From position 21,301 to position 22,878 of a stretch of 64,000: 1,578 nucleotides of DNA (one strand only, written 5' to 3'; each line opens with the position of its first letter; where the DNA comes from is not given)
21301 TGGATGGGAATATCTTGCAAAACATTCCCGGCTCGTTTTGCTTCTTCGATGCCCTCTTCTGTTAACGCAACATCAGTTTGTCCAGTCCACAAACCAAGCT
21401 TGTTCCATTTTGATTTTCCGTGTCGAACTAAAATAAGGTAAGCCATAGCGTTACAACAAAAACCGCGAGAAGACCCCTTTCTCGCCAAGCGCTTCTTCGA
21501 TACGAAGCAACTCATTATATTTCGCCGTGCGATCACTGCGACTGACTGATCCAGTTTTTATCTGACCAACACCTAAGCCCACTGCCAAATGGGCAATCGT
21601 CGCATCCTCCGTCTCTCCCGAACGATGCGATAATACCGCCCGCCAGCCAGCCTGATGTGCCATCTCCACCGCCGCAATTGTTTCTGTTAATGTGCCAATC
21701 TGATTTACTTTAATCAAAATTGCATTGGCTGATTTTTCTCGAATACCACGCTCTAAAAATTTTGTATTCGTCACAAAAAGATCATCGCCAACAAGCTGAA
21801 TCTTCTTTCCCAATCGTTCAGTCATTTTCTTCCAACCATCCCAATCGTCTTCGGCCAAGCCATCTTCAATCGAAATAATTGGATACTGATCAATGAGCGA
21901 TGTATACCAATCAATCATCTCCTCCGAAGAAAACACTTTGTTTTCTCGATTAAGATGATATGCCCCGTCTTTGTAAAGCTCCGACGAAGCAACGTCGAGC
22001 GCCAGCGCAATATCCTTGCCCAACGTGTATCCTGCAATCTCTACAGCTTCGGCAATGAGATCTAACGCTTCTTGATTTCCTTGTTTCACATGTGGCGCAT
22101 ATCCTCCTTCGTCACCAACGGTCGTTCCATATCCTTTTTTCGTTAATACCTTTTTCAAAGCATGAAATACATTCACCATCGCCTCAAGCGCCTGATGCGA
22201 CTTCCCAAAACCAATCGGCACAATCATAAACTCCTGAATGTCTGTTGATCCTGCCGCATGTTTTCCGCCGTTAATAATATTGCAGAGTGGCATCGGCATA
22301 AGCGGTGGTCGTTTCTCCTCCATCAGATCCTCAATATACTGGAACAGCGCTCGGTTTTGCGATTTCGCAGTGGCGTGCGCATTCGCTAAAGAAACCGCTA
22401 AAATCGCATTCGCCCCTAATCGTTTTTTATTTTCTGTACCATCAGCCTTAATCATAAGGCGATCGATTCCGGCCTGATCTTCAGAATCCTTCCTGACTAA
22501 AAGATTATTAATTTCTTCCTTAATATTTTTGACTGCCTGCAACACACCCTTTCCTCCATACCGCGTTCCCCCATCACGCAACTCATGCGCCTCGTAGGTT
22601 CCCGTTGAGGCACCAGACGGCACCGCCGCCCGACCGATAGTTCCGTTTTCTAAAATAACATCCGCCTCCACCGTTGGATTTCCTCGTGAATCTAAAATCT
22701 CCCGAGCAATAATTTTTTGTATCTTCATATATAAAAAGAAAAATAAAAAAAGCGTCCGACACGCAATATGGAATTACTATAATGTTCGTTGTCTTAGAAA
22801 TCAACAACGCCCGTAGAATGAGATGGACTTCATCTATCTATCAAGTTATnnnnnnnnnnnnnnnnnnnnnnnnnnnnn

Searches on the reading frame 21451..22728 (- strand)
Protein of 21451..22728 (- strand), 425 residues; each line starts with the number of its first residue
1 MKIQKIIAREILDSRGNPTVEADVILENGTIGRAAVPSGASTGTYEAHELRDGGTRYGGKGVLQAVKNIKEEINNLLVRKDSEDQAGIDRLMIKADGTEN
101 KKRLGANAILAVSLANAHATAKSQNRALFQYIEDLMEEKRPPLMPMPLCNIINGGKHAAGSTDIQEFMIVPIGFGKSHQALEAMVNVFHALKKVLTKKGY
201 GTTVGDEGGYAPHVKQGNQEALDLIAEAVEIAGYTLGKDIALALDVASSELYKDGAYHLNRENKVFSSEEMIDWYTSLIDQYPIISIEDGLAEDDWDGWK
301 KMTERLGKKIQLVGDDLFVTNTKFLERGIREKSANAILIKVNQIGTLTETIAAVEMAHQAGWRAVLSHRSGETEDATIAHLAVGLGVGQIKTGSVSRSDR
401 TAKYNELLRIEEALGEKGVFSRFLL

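Call 24: search_protein_families(library=pfam, proteins=[window:21451-22728:-])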
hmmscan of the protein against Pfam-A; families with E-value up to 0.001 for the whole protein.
window:21451-22728:- (425 aa): 4 families
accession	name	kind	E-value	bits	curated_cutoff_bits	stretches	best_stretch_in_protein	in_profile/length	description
PF00113.28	Enolase_C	-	3.8e-121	404.4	21.5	1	143-420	3-287/296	Enolase, C-terminal TIM barrel domain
PF03952.21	Enolase_N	-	1.2e-55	187.6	35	1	3-132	1-131/131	Enolase, N-terminal domain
PF13378.12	MR_MLE_C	-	5.9e-07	29.9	29.4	1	228-398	33-182/219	Enolase C-terminal domain-like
PF07476.17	MAAL_C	-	0.00015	21.5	27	1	300-388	130-217/249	Methylaspartate ammonia-lyase C-terminus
